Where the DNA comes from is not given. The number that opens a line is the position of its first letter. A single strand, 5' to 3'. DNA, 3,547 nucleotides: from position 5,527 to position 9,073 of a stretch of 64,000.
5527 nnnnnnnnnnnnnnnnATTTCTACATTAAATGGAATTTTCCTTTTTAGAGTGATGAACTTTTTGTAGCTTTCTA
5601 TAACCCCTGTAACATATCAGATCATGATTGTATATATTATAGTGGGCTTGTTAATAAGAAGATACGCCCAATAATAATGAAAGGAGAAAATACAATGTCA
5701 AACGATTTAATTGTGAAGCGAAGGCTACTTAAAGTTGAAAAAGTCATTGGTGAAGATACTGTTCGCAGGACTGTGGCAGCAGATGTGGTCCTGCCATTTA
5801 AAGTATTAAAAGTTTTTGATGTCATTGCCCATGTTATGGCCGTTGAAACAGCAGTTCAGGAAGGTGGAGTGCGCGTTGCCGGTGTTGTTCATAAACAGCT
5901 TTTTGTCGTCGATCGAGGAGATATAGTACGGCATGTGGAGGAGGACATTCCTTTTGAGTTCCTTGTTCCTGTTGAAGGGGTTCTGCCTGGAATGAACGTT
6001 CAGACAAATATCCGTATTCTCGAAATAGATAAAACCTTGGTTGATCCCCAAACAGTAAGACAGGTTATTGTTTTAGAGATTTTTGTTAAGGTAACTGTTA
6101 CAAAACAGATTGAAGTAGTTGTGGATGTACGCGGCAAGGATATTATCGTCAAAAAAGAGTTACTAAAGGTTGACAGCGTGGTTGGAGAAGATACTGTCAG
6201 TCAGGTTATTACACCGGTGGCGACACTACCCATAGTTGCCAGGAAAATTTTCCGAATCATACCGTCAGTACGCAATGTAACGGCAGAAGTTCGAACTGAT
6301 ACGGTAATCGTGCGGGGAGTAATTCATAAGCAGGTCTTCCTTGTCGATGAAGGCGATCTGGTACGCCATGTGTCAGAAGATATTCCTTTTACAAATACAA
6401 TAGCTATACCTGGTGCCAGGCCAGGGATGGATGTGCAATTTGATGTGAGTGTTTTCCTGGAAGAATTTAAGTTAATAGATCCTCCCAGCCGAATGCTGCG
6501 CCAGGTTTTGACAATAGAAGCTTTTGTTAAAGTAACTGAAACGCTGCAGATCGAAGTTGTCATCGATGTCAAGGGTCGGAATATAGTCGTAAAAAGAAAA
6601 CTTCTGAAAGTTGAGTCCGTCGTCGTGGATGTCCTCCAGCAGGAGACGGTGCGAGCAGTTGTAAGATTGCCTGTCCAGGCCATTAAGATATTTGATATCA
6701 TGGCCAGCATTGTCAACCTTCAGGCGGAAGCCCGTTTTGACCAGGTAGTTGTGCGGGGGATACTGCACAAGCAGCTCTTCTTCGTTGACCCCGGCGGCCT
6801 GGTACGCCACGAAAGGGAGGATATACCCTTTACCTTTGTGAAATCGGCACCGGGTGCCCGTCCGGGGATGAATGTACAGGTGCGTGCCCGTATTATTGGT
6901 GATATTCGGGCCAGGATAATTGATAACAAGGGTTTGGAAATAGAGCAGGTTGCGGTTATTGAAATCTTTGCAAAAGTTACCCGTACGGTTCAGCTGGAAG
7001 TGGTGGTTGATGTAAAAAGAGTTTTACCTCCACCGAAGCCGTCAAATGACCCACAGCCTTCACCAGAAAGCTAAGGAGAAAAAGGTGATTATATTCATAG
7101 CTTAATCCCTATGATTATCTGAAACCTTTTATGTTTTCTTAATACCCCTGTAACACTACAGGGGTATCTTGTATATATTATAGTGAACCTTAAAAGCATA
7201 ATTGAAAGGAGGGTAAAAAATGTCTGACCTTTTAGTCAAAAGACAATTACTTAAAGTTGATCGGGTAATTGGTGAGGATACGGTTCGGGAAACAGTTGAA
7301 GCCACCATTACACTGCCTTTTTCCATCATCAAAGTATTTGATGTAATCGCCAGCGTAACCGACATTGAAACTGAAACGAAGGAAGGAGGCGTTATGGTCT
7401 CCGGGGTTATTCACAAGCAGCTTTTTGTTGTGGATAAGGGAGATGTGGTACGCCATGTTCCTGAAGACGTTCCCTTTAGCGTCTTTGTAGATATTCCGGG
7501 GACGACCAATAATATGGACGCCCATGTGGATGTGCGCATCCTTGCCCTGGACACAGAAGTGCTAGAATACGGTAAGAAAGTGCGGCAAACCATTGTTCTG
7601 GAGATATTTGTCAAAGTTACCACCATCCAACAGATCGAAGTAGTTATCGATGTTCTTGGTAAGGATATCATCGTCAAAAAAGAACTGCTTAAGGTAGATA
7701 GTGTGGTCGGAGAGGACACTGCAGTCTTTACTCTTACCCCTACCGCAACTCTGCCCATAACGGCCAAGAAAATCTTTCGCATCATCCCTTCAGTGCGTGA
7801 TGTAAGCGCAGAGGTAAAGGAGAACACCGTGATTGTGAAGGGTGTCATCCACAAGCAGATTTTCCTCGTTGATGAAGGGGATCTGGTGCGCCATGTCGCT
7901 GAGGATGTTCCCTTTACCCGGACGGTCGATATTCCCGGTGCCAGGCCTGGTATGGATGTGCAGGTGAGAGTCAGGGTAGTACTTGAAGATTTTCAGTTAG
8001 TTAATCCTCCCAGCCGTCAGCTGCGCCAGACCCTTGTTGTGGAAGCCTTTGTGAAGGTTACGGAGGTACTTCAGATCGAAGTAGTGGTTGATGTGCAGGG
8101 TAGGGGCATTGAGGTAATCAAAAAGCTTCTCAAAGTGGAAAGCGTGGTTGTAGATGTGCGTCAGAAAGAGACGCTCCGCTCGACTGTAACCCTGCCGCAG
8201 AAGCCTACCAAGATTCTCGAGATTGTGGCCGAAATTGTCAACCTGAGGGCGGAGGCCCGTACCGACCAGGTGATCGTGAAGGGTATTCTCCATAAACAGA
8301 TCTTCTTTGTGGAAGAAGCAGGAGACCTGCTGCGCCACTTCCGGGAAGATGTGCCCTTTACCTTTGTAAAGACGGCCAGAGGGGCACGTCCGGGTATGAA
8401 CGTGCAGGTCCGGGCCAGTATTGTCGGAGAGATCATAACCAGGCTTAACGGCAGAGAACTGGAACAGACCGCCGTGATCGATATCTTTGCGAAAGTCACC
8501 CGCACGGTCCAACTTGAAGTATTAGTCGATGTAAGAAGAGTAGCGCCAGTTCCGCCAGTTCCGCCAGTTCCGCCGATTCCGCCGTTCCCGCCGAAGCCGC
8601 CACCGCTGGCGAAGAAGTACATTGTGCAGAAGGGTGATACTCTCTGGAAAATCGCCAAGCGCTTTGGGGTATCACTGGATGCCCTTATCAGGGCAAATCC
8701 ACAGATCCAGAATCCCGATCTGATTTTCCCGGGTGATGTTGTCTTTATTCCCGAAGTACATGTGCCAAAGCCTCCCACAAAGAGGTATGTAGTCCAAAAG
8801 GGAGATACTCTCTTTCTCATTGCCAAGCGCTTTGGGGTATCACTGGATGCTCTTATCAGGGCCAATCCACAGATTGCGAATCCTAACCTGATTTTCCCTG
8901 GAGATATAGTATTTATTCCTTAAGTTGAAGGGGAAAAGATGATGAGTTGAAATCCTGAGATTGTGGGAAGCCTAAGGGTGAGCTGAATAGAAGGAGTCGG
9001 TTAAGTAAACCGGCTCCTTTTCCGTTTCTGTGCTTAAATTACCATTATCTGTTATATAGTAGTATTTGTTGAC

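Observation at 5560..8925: Tandem paralogous DUF3794 (SipL/SpoVID-like) repeat proteins sharing a promoter-like motif; one has two LysM domains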

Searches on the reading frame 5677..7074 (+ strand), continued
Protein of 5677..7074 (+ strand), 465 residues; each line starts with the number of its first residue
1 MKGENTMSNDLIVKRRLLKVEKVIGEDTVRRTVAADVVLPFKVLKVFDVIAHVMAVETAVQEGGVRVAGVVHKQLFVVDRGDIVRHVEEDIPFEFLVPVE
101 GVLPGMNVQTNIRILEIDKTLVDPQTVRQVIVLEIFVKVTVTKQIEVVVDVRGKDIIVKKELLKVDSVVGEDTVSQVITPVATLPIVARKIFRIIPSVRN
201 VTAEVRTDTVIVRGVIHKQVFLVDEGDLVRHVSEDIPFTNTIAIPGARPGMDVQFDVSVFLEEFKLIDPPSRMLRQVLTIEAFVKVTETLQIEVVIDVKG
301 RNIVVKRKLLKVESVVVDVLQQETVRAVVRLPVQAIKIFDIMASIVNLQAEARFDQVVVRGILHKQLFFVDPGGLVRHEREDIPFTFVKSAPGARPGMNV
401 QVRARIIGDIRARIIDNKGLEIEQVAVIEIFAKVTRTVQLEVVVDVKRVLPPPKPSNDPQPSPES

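Call 12: find_encoding_contigs(protein=P0023, flank=8000, max_places=3)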
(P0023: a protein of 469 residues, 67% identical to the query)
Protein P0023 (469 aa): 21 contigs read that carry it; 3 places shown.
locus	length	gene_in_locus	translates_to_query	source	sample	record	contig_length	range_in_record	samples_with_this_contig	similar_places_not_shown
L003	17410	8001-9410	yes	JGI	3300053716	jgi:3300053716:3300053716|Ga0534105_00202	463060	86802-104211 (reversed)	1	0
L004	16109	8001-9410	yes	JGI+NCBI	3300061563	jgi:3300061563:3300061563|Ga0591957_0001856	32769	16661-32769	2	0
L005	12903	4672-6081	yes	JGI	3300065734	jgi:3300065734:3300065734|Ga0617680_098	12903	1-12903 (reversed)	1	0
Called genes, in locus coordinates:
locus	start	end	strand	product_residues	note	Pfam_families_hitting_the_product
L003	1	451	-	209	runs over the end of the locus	PF02283:CobU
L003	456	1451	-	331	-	PF01497:Peripla_BP_2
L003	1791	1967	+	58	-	-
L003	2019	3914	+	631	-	PF02550:AcetylCoA_hydro, PF13336:AcetylCoA_hyd_C, PF13302:Acetyltransf_3 (weak), PF00583:Acetyltransf_1 (weak), PF13508:Acetyltransf_7 (weak)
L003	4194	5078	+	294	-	PF13483:Lactamase_B_3, PF12706:Lactamase_B_2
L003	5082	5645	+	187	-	PF10646:Germane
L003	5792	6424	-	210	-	PF12654:DUF3786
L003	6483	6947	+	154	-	PF04463:2-thiour_desulf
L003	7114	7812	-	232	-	PF00535:Glycos_transf_2, PF12804:NTP_transf_3 (weak), PF13641:Glyco_tranf_2_3 (weak)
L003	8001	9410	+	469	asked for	PF12673:SipL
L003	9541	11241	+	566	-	PF12673:SipL, PF01476:LysM, PF23473:LysM3_LYK4_5 (faint), PF01476:LysM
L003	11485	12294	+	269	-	PF00188:CAP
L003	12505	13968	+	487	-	PF00478:IMPDH, PF00571:CBS, PF03060:NMO, PF00977:His_biosynth (faint), PF01070:FMN_dh (weak)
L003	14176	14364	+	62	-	PF10764:Gin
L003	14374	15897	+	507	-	PF01276:OKR_DC_1, PF00155:Aminotran_1_2, PF01041:DegT_DnrJ_EryC1, PF03711:OKR_DC_1_C (weak)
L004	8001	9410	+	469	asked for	PF12673:SipL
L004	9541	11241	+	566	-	PF12673:SipL, PF01476:LysM, PF23473:LysM3_LYK4_5 (faint), PF01476:LysM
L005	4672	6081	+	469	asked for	PF12673:SipL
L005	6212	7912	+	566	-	PF12673:SipL, PF01476:LysM, PF23473:LysM3_LYK4_5 (faint), PF01476:LysM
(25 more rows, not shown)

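Call 22: find_related_loci(query=A2, collection=genome_contigs, flank=5000)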
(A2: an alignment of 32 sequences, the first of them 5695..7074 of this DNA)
Query A2 (459 aa) in genome_contigs; peptide patterns used: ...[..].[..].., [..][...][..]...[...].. (x = any residue, [..] = any of these).
372 stretches matched a pattern; 274 encode a relative of the query (tblastn E <= 1e-3); the best 80 are kept; 76 distinct loci.
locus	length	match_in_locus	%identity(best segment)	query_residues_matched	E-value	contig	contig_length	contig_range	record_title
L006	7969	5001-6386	76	1-459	0e+0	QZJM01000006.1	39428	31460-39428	MAG: Dethiobacter sp. isolate SURF_39 Ga0104751_1001467, whole genome shotgun sequence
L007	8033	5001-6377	74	1-459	0e+0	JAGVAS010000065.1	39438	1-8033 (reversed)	MAG: Desulfovibrio sp. isolate DeMMO6_36 c_000000050698, whole genome shotgun sequence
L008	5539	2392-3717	70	1-442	0e+0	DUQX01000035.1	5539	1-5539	MAG TPA_asm: Bacillota bacterium isolate AS08sgBPME_442 70931_AS08, whole genome shotgun sequence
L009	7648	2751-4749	70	1-448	0e+0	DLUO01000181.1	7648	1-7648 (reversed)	MAG TPA_asm: Bacillota bacterium isolate UBA9862 contig_14137, whole genome shotgun sequence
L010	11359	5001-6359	68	1-449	0e+0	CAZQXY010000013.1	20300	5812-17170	MAG TPA_asm: uncultured Desulfovibrionaceae bacterium isolate binchicken_co39_542 genome assembly, contig: NODE_6465_len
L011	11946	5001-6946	69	1-445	0e+0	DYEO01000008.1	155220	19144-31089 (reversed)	MAG TPA_asm: Dethiobacter sp. isolate Tomsk_51_21 Tomsk_k141_9936, whole genome shotgun sequence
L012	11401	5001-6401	64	1-451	0e+0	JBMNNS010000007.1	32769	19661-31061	MAG: Dethiobacteria bacterium isolate SBF912SR3HQ0001 scaffold_1965_c1, whole genome shotgun sequence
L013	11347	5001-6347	67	1-449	0e+0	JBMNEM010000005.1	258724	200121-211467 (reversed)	MAG: Dethiobacteria bacterium isolate SBF912LR0HQ0129 contig_35351, whole genome shotgun sequence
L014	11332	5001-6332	67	1-445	0e+0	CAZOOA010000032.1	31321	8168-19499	MAG TPA_asm: uncultured Desulfovibrionaceae bacterium isolate binchicken_co32_322 genome assembly, contig: NODE_1817_len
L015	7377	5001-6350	68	1-450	0e+0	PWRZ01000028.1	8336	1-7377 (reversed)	MAG: Syntrophomonadaceae bacterium isolate CSSed11_109 CS-Sed11-C15846, whole genome shotgun sequence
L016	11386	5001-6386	69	3-442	0e+0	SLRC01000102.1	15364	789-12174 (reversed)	MAG: Syntrophomonadaceae bacterium isolate CSSed165cm_560 CSSed16-5cm-11434, whole genome shotgun sequence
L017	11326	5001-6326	70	1-442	0e+0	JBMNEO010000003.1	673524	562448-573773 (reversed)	MAG: Dethiobacteria bacterium isolate SBF912LR0HQ0054 contig_21961, whole genome shotgun sequence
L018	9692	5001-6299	69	1-441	0e+0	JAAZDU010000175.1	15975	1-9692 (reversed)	MAG: Bacillota bacterium isolate AS09scLD_187 204840_AS09, whole genome shotgun sequence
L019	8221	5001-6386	64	1-459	1e-180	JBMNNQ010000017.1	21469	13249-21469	MAG: Dethiobacteria bacterium isolate SBF912SR8HQ0008 scaffold_4535_c1, whole genome shotgun sequence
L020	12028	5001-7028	69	3-441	1e-180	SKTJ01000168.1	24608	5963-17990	MAG: Syntrophomonadaceae bacterium isolate CSSed162cmA_56 CSSed16-2cmA-3519, whole genome shotgun sequence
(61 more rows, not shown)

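Call 30: search_solved_structures(query=A2, max_evalue=1)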
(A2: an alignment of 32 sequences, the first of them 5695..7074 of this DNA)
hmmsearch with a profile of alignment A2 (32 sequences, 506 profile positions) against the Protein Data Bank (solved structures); distinct sequences matched with E-value up to 1: 33.
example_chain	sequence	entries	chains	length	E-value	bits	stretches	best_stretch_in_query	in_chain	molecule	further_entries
4b8v_A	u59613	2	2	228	6.2e-16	61.2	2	445-500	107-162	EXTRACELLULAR PROTEIN 6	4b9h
7r1l_A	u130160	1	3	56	2.1e-12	49.5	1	455-501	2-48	Spore coat assembly protein SafA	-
4uz2_A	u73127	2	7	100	1.6e-11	46.6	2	447-500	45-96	CELL WALL-BINDING ENDOPEPTIDASE-RELATED PROTEIN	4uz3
4xcm_A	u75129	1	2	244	3.3e-10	42.3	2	447-501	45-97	Cell wall-binding endopeptidase-related protein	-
8i2e_B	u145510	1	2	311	5.3e-10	41.6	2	444-496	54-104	Probable peptidoglycan endopeptidase LytE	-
4s3k_A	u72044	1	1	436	3.9e-09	38.8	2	453-500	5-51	Spore germination protein YaaH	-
11ci_A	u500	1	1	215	1.5e-05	27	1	449-500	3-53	Probable cell wall hydrolase LytN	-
5k2l_A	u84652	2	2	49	2.4e-05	26.2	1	454-499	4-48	Chitinase, lysozyme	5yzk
4s3j_A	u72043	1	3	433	2.7e-05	26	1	452-501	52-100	Cortical-lytic enzyme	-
7pvc_A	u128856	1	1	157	5.7e-05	25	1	421-502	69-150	Potassium binding protein Kbp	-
5yz6_A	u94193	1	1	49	9.3e-05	24.3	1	454-499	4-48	Chitinase, lysozyme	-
7vcm_A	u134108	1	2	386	0.00021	23.1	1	414-501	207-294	Green fluorescent protein,Potassium binding protein Kbp,Green fluorescent protein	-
2l9y_A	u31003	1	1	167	0.0011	20.8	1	453-501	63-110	CVNH-LysM lectin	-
9hvw_D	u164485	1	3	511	0.0013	20.5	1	449-498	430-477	Fusion glycoprotein F1,Probable N-acetylmuramidase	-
5jcd_A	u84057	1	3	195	0.0014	20.5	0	453-499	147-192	Chitin elicitor-binding protein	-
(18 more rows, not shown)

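Call 37: predict_structure(alignment_id=A2)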
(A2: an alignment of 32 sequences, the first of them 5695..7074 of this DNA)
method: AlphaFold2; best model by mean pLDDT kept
length: 459 residues; sequences in the alignment: 32
mean_pLDDT: 91.9   pTM: 0.66
mean pLDDT of the five models: 91.9, 90.1, 87.0, 86.1, 83.9
residues with pLDDT >= 90: 411; 70-90: 31; 50-70: 10; < 50: 7
segments of 3 or more residues with pLDDT < 50: 455-459
pLDDT, mean of each block of 10 residues (from residue 1): 76 91 94 91 93 95 95 91 95 93 94 93 95 92 91 94 93 94 94 96 97 95 93 95 93 95 94 96 93 91 93 93 92 93 95 95 94 94 94 93 93 93 95 92 72 46
secondary structure, 60 per line:
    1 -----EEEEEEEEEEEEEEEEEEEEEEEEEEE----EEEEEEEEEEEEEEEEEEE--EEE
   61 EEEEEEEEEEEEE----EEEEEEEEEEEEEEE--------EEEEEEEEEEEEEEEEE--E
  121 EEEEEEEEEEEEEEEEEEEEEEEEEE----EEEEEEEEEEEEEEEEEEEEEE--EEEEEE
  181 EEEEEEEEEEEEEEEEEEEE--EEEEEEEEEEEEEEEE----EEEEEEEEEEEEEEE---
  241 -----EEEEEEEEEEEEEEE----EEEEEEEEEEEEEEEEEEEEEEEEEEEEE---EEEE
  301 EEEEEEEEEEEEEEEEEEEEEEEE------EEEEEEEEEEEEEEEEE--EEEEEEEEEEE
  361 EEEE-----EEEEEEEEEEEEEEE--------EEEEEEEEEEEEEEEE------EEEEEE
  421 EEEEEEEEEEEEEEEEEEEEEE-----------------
elements in order: E6-32 E37-55 E58-73 E78-92 E101-117 E120-146 E151-172 E175-200 E203-218 E223-237 E246-260 E265-293 E297-324 E331-347 E350-364 E370-384 E393-408 E415-442

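Call 39: fold_search(model_id=the predicted structure, library=pdb)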
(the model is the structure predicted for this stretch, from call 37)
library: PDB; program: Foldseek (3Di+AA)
matches with E <= 10: 615; with E <= 0.001: 0
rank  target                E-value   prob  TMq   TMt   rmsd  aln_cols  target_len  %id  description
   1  5j7u_A                7.9e-02  0.03  0.07  0.06  32.8       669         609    7  Faustovirus major capsid protein (released 2016-05-18)
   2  7whm                  8.6e-02  0.05  0.09  0.04  35.3       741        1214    8  Closed spike of Bombyx mori cytoplasmic polyhedrosis virus (released 2022-02-02)
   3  1se8                  1.1e-01  0.14  0.09  0.17  25.2       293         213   10  Structure of single-stranded DNA-binding protein (SSB) from D. radiodurans (released 2004-06-15)
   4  4aip_B                1.1e-01  0.06  0.10  0.08  31.1       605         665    9  The FrpB iron transporter from Neisseria meningitidis (F3-3 variant) (released 2013-01-23)
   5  4aip_C                1.1e-01  0.06  0.10  0.08  31.2       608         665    9  The FrpB iron transporter from Neisseria meningitidis (F3-3 variant) (released 2013-01-23)
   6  1bp1                  1.1e-01  0.11  0.11  0.11  23.1       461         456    6  CRYSTAL STRUCTURE OF BPI, THE HUMAN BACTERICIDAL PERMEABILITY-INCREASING PROTEIN (released 1997-09-04)
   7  4aip_A                1.3e-01  0.06  0.10  0.08  31.1       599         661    8  The FrpB iron transporter from Neisseria meningitidis (F3-3 variant) (released 2013-01-23)
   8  6q15_A                1.4e-01  0.06  0.08  0.08  33.0       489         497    8  Structure of the Salmonella SPI-1 injectisome needle complex (released 2019-10-23)
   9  3d2l_C                1.4e-01  0.14  0.06  0.11  20.8       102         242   16  Crystal structure of SAM-dependent methyltransferase (ZP_00538691.1) from EXIGUOBACTERIUM SP. 255-15 at 1.90 A resolut (released 2008-05-20)
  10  8a1d_A                1.4e-01  0.04  0.08  0.07  35.5       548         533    6  Structure of murine perforin-2 (Mpeg1) pore in ring form (released 2022-07-20)
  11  3bxo_A                1.6e-01  0.12  0.05  0.08  20.1       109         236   19  Crystal Structure of Streptomyces venezuelae DesVI (released 2008-03-25)
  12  6q50                  1.7e-01  0.12  0.09  0.13  24.8       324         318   14  Structure of MPT-4, a mannose phosphorylase from Leishmania mexicana, in complex with phosphate ion (released 2019-09-25)
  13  6w6m_A                1.8e-01  0.06  0.08  0.09  25.9       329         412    9  Single particle cryoEM structure of V. cholerae Type IV competence pilus secretin PilQ (released 2020-10-14)
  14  6dv3_A                1.8e-01  0.06  0.09  0.08  32.7       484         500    8  Structure of the Salmonella SPI-1 type III secretion injectisome secretin InvG in the open gate state (released 2018-10-03)
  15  7whn                  1.8e-01  0.04  0.08  0.04  43.1       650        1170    8  Opened spike of Bombyx mori cytoplasmic polyhedrosis virus (released 2022-02-02)
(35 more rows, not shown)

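Call 63: search_protein_representatives(protein=window:5695-7074:+)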
Query: 459 residues. Proteins with E-value up to 0.001 (for the whole library): 476; up to 1e-10: 231; up to 1e-30: 99. The best 150 are listed.
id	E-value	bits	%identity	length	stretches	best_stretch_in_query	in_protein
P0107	3.6e-109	382.1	47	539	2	9-260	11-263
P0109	2.5e-105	369.4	39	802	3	175-438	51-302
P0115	1.3e-98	347.3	45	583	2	7-264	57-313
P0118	1.4e-97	343.9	40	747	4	177-398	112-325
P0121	9.8e-96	337.8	41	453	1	7-445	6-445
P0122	2.1e-90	320.2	34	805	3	24-365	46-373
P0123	2.9e-88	313.2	64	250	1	1-244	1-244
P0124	1.4e-87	311.0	37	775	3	150-440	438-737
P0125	8.1e-82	292.0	39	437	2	10-398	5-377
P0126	3.9e-79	283.2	36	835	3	149-438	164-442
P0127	6.9e-77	275.7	44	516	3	4-295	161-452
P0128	4.0e-75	269.9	35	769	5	11-138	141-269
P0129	4.3e-74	266.5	34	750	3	178-453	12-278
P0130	2.8e-71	257.3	37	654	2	153-436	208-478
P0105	1.1e-70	255.3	38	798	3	151-440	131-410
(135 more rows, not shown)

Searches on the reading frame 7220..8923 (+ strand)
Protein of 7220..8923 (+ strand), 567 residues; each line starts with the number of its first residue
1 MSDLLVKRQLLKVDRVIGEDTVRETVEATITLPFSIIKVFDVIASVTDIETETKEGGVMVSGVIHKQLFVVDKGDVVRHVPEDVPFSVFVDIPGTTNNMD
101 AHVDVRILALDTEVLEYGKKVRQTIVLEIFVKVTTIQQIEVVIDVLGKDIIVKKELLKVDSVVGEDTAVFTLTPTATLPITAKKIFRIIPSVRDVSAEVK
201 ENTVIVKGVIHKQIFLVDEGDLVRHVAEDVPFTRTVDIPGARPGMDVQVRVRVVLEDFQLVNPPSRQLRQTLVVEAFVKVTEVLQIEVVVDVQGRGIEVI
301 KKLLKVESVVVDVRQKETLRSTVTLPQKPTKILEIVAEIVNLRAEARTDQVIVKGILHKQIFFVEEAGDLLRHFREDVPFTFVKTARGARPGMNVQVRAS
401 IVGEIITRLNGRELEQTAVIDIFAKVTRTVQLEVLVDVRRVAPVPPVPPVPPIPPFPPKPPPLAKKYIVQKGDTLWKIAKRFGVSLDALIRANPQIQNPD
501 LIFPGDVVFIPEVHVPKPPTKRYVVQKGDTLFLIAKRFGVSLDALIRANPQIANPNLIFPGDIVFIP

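Call 3: search_protein_families(library=pfam, proteins=[window:7220-8923:+], max_evalue=0.01)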
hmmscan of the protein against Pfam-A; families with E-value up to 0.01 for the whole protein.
window:7220-8923:+ (567 aa): 8 families
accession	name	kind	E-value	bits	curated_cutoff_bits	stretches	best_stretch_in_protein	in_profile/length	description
PF01476.26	LysM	-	5.4e-34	116.3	20.9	2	467-511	1-43/43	LysM domain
PF12673.12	SipL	-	8.9e-33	112.8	23.6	3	183-253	3-70/78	SipL, SPOCS domain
PF23473.1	LysM3_LYK4_5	-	3e-12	46.9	29.3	2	467-504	5-40/48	LYK4/5 LysM3 domain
PF23577.1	LysM_RLK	-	4.8e-06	27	27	0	469-511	5-44/44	LysM domain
PF23462.1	LysM3_NFP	-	1e-05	26.4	28.1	0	467-495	5-33/48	NFP LysM3 domain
PF23446.1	LysM1_NFP_LYK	-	0.00011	23.4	36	0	473-511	16-54/60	NFP/LYK LysM1 domain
PF12116.14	SpoIIID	-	0.0022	18.5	27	0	466-485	13-32/82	Stage III sporulation protein D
PF01381.28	HTH_3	-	0.0024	18.3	23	0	472-489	38-55/55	Helix-turn-helix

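Call 4: search_protein_families(library=ncbifam, proteins=[window:7220-8923:+], max_evalue=0.01)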
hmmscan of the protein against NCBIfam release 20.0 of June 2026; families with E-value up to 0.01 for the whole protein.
window:7220-8923:+ (567 aa): 16 families
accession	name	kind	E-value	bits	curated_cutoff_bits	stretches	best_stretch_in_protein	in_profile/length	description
TIGR02899.1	spore_safA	subfamily_domain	1.5e-41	140.1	67.85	2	469-511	1-43/44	SafA/ExsA family spore coat assembly protein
NF008399.0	PRK11198.1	equivalog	9.8e-15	55.3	134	2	464-512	95-147/149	peptidoglycan-binding protein LysM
NF050804.1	CellDivDipMCaul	equivalog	1.1e-12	47.5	900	1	464-549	133-213/634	cell division endopeptidase DipM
NF042931.1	SAG1386_EF1546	equivalog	3.2e-12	46.8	80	2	465-509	110-156/158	SAG1386/EF1546 family surface-associated protein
TIGR02907.1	spore_VI_D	equivalog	3.2e-11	43.4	169.85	2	465-511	300-344/344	stage VI sporulation protein D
NF008050.0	PRK10783.1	equivalog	6.4e-10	37.9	508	1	465-562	344-443/457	murein transglycosylase D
NF047755.1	LIC_10271_M23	exception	2.2e-09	37.4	180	2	508-557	11-61/207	LIC_10271 family cell wall hydrolase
NF012230.0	LWXIA_domain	equivalog_domain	3.6e-07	30.2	33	0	465-486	3-24/74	LWXIA domain-containing protein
NF040883.1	amid_act_ActS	equivalog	2.5e-06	26.9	375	0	465-501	34-69/242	amidase activator ActS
NF041208.1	celldiv_DipM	equivalog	5.5e-06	25.9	740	0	522-549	185-212/419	cell division endopeptidase DipM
NF010723.1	PRK14125.1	equivalog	5.6e-06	26.2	60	0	466-511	34-85/87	cell division suppressor protein YneA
NF010495.0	PRK13914.1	equivalog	7.7e-06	25.1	647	1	466-514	29-75/481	invasion associated endopeptidase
NF052398.1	Agg_Promo_Fact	equivalog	1.9e-05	25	170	0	466-512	30-75/202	aggregation-promoting factor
NF004974.0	PRK06347.1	equivalog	2.4e-05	23.5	701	1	464-505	405-444/592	1,4-beta-N-acetylmuramoylhydrolase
NF047657.1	CellWlHdaseLepto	equivalog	0.00013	21.5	400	0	467-510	29-71/221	hypothetical protein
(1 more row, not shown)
